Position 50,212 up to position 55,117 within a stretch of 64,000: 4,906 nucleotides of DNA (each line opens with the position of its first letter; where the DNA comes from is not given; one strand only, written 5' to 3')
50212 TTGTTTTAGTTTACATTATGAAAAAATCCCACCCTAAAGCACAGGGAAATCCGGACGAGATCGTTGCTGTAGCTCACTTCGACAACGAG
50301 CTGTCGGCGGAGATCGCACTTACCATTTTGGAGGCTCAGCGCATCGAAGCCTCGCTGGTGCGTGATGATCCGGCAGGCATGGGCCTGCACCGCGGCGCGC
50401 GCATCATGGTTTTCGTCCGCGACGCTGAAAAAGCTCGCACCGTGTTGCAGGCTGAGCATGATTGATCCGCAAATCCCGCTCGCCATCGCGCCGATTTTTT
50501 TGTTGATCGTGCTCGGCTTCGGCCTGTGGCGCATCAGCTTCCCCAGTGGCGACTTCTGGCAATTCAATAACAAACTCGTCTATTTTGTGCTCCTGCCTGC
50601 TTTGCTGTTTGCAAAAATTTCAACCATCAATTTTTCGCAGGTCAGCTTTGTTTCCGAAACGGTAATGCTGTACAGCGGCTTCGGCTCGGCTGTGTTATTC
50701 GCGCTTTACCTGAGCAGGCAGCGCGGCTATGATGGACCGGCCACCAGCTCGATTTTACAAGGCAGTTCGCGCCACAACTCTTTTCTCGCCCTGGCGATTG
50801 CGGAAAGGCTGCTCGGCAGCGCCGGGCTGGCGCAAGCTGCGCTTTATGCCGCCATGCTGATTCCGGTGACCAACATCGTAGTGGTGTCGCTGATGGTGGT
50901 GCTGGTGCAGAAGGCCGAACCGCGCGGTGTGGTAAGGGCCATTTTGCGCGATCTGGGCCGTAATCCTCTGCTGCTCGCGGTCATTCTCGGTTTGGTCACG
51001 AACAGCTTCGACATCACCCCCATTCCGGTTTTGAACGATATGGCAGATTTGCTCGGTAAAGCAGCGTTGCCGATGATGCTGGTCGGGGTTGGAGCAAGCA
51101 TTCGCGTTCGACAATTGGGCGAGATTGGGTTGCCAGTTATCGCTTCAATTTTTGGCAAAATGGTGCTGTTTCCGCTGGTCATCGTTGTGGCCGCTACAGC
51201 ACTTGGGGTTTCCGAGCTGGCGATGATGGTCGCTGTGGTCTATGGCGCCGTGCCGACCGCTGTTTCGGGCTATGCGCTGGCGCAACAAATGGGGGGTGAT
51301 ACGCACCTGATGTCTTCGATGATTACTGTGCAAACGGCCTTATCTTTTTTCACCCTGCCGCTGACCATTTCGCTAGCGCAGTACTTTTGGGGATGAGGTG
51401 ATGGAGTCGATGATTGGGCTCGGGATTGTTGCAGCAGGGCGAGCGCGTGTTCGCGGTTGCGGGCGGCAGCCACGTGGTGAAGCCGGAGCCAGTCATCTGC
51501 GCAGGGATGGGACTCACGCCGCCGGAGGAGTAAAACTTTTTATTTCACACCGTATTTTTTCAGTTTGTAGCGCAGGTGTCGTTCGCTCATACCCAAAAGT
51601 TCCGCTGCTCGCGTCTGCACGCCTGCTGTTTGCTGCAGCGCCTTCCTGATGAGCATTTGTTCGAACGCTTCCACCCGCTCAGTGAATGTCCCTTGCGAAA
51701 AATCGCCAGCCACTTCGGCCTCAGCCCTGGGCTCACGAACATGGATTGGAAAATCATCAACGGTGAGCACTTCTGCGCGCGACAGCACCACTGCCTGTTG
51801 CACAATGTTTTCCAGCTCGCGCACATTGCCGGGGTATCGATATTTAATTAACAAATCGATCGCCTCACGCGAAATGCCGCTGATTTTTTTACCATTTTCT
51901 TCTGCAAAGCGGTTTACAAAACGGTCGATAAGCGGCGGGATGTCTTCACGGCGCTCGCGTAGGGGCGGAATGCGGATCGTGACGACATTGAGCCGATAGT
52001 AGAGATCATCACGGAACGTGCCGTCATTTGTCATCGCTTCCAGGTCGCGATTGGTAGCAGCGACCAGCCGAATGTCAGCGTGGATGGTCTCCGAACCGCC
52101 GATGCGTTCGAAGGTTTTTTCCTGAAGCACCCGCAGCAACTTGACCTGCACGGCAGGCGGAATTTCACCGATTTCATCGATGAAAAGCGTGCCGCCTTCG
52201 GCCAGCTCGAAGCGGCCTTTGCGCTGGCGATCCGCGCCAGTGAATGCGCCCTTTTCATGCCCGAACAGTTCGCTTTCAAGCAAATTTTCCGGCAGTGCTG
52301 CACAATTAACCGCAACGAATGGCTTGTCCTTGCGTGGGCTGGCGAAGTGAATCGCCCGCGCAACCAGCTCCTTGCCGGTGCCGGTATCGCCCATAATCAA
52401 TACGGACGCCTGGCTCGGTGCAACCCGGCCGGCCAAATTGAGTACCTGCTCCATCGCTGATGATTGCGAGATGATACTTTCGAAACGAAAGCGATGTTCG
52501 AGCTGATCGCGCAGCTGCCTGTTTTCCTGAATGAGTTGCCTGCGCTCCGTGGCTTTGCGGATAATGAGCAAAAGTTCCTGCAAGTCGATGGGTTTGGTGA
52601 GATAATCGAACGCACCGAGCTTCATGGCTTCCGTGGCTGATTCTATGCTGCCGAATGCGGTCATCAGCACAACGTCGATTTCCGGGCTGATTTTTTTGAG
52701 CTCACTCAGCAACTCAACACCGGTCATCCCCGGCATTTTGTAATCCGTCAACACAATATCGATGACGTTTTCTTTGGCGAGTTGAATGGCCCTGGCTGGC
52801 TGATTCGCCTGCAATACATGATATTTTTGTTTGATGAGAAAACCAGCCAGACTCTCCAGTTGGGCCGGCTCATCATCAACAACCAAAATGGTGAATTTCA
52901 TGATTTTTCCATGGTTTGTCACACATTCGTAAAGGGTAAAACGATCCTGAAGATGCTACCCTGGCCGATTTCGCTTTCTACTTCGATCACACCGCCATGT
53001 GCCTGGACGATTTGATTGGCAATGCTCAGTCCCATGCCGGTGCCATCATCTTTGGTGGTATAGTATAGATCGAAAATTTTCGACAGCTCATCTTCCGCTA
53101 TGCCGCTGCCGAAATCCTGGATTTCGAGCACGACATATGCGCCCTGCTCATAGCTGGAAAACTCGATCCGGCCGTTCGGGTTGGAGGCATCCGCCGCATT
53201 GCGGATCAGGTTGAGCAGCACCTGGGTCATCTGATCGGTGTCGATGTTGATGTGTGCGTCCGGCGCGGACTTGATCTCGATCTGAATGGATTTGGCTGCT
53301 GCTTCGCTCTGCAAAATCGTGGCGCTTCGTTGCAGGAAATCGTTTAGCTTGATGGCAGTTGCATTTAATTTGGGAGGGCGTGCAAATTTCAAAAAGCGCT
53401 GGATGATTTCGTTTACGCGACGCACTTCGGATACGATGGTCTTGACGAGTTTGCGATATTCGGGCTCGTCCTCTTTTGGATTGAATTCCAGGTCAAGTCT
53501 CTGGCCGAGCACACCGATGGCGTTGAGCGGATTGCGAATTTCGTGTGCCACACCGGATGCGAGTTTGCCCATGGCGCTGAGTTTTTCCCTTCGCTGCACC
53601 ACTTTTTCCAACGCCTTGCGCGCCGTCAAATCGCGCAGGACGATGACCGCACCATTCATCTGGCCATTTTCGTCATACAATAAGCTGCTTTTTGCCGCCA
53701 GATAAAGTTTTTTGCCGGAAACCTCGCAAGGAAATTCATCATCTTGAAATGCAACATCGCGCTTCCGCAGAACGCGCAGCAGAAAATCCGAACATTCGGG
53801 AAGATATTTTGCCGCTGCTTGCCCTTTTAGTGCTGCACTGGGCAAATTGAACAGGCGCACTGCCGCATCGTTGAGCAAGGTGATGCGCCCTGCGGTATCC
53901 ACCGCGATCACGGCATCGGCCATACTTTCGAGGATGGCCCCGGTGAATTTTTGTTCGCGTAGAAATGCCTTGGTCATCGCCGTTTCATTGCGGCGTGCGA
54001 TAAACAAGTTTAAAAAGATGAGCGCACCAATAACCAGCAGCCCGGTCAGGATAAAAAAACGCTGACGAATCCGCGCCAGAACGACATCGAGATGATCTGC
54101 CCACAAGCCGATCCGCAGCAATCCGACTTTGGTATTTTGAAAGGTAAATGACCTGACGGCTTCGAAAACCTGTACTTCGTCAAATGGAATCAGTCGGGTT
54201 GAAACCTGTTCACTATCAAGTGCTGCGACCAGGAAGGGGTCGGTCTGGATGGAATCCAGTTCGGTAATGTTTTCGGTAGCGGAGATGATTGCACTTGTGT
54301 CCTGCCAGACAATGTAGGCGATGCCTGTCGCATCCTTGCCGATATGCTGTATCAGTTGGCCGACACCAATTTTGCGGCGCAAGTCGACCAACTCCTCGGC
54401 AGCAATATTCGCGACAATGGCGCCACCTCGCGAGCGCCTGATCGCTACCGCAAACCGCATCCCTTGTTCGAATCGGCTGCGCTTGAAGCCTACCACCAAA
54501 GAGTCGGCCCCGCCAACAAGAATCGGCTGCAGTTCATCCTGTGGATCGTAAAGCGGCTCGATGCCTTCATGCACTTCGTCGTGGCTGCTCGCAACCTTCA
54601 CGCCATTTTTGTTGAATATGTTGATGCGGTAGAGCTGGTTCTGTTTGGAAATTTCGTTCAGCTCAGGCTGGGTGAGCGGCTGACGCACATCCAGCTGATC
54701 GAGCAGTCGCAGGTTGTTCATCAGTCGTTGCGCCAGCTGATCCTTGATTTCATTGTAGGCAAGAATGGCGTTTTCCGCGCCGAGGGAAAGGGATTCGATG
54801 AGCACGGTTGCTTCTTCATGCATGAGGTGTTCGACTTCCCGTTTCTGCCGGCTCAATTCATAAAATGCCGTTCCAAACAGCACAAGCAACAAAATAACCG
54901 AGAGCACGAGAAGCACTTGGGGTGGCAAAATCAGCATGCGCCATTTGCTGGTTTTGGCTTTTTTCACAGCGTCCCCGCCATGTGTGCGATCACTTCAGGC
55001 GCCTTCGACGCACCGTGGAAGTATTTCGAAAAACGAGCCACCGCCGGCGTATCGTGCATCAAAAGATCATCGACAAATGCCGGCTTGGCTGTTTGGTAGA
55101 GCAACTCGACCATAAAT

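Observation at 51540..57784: Four-gene operon: outer-membrane beta-barrel, periplasmic pentaheme cytochrome c, sensor kinase, sigma-54 response regulator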

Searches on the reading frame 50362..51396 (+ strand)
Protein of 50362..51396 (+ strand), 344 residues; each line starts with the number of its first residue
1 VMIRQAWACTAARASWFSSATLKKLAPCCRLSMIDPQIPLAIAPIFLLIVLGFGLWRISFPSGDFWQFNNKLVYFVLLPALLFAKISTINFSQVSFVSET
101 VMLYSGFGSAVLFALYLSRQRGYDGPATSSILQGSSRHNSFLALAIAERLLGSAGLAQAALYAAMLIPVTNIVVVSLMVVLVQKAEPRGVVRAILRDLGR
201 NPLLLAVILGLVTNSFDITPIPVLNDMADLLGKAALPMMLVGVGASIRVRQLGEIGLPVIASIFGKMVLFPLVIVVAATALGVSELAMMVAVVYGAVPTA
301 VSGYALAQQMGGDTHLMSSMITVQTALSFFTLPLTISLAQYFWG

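Call 3: search_protein_families(library=pfam, proteins=[window:50362-51396:+], max_evalue=0.01)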
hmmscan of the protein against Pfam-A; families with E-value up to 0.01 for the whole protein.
window:50362-51396:+ (344 aa): 2 families
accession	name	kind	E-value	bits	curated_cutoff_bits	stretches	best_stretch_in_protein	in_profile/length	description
PF03547.23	Mem_trans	-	3.6e-21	75.6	25.7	1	41-335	5-342/343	Membrane transport protein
PF01758.21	SBF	-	0.00028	21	24.3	1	235-339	3-114/191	Sodium Bile acid symporter family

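Call 4: search_protein_families(library=ncbifam, proteins=[window:50362-51396:+], max_evalue=0.01)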
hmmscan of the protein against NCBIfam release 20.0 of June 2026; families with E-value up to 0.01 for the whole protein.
window:50362-51396:+ (344 aa): 2 families
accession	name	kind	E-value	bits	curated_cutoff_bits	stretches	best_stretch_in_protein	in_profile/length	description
TIGR00946.1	2a69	subfamily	1.8e-18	66.8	246.05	1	41-338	9-333/336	auxin efflux carrier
NF007384.0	PRK09903.1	equivalog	0.0002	20.8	404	1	43-337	10-308/314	transporter YfdV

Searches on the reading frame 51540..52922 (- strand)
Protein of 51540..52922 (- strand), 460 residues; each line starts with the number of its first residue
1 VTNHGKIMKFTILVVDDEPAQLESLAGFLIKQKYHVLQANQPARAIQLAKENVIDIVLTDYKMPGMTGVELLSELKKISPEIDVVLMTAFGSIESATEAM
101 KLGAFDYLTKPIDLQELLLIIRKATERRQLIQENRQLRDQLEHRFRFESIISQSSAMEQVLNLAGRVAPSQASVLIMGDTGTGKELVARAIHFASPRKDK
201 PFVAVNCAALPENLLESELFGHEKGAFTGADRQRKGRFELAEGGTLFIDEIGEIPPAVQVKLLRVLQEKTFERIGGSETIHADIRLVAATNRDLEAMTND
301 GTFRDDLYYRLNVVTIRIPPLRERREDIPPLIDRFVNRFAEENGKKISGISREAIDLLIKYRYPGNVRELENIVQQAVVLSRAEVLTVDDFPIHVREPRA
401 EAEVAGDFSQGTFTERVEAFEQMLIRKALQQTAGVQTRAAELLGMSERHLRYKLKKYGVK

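Call 3: search_protein_families(library=pfam, proteins=[window:51540-52922:-], max_evalue=0.01)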
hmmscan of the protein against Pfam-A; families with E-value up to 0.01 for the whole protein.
window:51540-52922:- (460 aa): 11 families
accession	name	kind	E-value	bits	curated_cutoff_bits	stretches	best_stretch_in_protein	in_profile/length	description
PF00158.32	Sigma54_activat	-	1.5e-75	253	20.2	1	150-316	1-167/168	Sigma-54 interaction domain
PF00072.30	Response_reg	-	6.3e-30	104.1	30.2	1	12-121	1-110/111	Response regulator receiver domain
PF25601.1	AAA_lid_14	-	2.9e-28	98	27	1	322-402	1-81/87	AAA+ ATPase lid domain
PF14532.12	Sigma54_activ_2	-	4.9e-20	72.6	25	1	154-321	4-138/138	Sigma-54 interaction domain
PF02954.25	HTH_8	-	9.2e-15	54.5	22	1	417-457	2-42/42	Bacterial regulatory protein, Fis family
PF07728.20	AAA_5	-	6.1e-10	39.7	22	1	174-292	2-123/139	AAA domain (dynein-related subfamily)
PF01078.27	Mg_chelatase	-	6.2e-06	26.2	20.3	1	229-291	93-157/207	Magnesium chelatase, subunit ChlI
PF07724.20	AAA_2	-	6.6e-06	26.7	27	1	171-299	3-132/166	AAA domain (Cdc48 subfamily)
PF00004.35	AAA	-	0.00014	22.8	21.2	1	174-292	1-110/131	ATPase family associated with various cellular activities (AAA)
PF20030.5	bpMoxR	-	0.0013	18.3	27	0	159-293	19-146/205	MoxR domain in the MoxR-vWA-beta-propeller ternary systems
PF13191.12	AAA_16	-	0.0042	18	32.6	0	156-210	8-63/167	AAA ATPase domain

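Call 4: search_protein_families(library=ncbifam, proteins=[window:51540-52922:-], max_evalue=0.01)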
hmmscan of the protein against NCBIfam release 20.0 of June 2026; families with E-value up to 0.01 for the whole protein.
window:51540-52922:- (460 aa): 123 families (the best 25 are shown)
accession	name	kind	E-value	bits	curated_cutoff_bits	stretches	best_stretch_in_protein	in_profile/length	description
NF008469.0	PRK11361.1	equivalog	4.5e-161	536.6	714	1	11-459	6-456/461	acetoacetate metabolism transcriptional regulator AtoC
TIGR01818.1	ntrC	equivalog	9.2e-136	453.3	558.6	1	12-456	1-462/463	nitrogen regulation protein NR(I)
NF007689.0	PRK10365.1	equivalog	7.3e-133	443.6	760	1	9-454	5-439/441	sigma-54-dependent response regulator transcription factor ZraR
TIGR02915.1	PEP_resp_reg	equivalog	3.1e-127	425.1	502.6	1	12-460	1-445/445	PEP-CTERM-box response regulator transcription factor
TIGR01817.1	nifA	equivalog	5.3e-125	418.2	528.85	2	124-396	173-443/534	nif-specific transcriptional activator NifA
NF041552.1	TF_PrdR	equivalog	4e-117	391.9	795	1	115-458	238-577/577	sigma-54 dependent transcriptional regulator PrdR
NF011695.0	PRK15115.1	equivalog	9.1e-115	383.9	763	1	11-454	8-432/445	two-component system response regulator GlrR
NF041946.1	LuxO_transreg_Vib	equivalog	1.6e-111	373.3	800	1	40-406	27-391/463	quorum-sensing sigma-54 dependent transcriptional regulator LuxO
NF008176.1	PRK10923.1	equivalog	7e-110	367.8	620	1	12-400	6-390/469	nitrogen regulation protein NR(I)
NF051870.1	NAssimRespRegNtrX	equivalog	4.4e-109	365.4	600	1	11-459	3-452/452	nitrogen assimilation response regulator NtrX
NF038308.1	RNA_repair_RtcR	equivalog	8e-109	364.9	650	1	85-458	115-517/530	RNA repair transcriptional activator RtcR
NF049963.1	RespRegFlgRCampy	domain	1.1e-108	363.9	750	1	51-458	42-428/429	fla regulon two-component system response regulator FlgR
NF050807.1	TransRegFlbDCaul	equivalog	6.5e-108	361.5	750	1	12-457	3-438/454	sigma-54-dependent transcriptional regulator FlbD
NF003451.0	PRK05022.1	equivalog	1.9e-102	343.6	476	1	124-459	168-510/512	nitric oxide reductase transcriptional regulator NorR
NF011958.0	PRK15429.1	equivalog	4.3e-99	333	830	1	127-459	357-686/692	formate hydrogenlyase transcriptional activator FlhA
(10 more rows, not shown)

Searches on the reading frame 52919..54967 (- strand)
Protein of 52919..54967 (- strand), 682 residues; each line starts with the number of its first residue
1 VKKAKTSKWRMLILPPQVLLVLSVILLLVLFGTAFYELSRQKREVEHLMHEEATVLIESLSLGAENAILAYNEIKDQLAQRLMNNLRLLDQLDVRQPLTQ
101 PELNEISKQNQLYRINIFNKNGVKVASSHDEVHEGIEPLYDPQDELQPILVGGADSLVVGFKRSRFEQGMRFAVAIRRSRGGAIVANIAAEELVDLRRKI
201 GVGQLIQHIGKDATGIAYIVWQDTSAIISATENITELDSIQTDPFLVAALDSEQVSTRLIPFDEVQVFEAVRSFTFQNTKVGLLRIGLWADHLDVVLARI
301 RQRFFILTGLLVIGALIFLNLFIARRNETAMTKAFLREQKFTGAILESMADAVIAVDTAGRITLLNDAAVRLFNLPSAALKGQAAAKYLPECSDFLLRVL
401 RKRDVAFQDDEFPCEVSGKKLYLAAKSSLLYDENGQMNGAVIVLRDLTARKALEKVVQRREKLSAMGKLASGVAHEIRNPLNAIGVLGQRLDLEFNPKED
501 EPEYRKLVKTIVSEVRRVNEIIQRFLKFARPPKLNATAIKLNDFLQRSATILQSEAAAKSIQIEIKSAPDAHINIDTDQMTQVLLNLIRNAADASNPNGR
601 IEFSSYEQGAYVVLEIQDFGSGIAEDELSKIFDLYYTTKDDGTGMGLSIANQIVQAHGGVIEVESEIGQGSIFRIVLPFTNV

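Call 3: search_protein_families(library=pfam, proteins=[window:52919-54967:-], max_evalue=0.01)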
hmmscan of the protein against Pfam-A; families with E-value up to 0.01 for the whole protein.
window:52919-54967:- (682 aa): 9 families
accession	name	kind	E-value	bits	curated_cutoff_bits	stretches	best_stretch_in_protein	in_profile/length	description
PF02518.31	HATPase_c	-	1.7e-24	86.8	26.4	1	576-680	2-110/111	Histidine kinase-, DNA gyrase B-, and HSP90-like ATPase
PF00989.32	PAS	-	7.6e-14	52.1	22.6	1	344-446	5-112/113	PAS fold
PF00512.31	HisKA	-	1.4e-12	47.9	26.9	1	466-530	2-62/66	His Kinase A (phospho-acceptor) domain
PF08448.16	PAS_4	-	4.6e-11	43.4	23.1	1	346-451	1-109/110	PAS fold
PF13426.13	PAS_9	-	1.8e-06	28.6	27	1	352-449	3-103/103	PAS domain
PF24820.1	Diguanyl_cycl_sensor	-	1.3e-05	25.5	28.1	1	346-391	2-47/109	Diguanylate cyclase-like sensor domain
PF13188.13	PAS_8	-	1.6e-05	25.1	21.8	1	344-384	5-42/65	PAS domain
PF13589.12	HATPase_c_3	-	0.00033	21.1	25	1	580-640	3-62/137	Histidine kinase-, DNA gyrase B-, and HSP90-like ATPase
PF12860.13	PAS_7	-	0.0028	18.2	27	0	346-382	1-37/115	PAS fold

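Call 4: search_protein_families(library=ncbifam, proteins=[window:52919-54967:-], max_evalue=0.01)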
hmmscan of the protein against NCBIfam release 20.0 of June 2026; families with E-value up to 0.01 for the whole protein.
window:52919-54967:- (682 aa): 86 families (the best 25 are shown)
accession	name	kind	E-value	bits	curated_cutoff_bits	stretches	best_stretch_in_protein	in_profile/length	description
NF008468.0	PRK11360.1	equivalog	2.9e-94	316.6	646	1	330-680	258-609/616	two-component system sensor histidine kinase AtoS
NF007688.0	PRK10364.1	equivalog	1.4e-64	218.6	479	1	446-679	220-451/460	two-component system sensor histidine kinase ZraS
NF046044.1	PnpS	equivalog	4e-52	177.5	400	1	329-678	44-390/390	two-component system histidine kinase PnpS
NF010411.0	PRK13837.1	equivalog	5.5e-48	163.6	647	1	440-680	424-676/828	two-component system VirA-like sensor kinase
NF033092.0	HK_WalK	equivalog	2.5e-47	161.7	725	1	337-679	255-594/594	cell wall metabolism sensor histidine kinase WalK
TIGR02966.1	phoR_proteo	equivalog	1.2e-39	136.3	334.2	1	344-676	10-332/333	phosphate regulon sensor histidine kinase PhoR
NF053867.1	SprKinKinDBac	equivalog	1.3e-39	136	775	1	451-680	271-498/500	sporulation kinase KinD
NF052574.1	HisKinEspCMyxo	equivalog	5.2e-38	130.7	1200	1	348-680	292-638/785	serine histidine kinase EspC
NF008302.0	PRK11091.1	equivalog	1e-35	123.2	838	1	416-678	235-504/779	aerobic respiration two-component sensor histidine kinase ArcB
NF041777.1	sens_FixL_Rhizob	equivalog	1.6e-35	122.7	850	2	461-680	257-482/485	sensor protein FixL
NF033093.1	HK_VicK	exception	7.4e-35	120.5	680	1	337-680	91-436/448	cell wall metabolism sensor histidine kinase VicK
NF052573.1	HisKinEspAMyxo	equivalog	3.1e-34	118.1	1400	1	338-678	252-610/755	serine histidine kinase EspA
NF047874.1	MASE3_PAS_HK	subfamily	5.5e-34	117.9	560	2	571-681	511-627/655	MASE3 domain-containing sensor histidine kinase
NF046020.1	HisKinCckABruc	equivalog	6.1e-34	117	1000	1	432-678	446-706/868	cell cycle histidine kinase CckA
NF047497.1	HK_LIC_12097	equivalog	1.4e-33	116.1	500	1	429-679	113-366/367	LIC_12097 family sensor histidine kinase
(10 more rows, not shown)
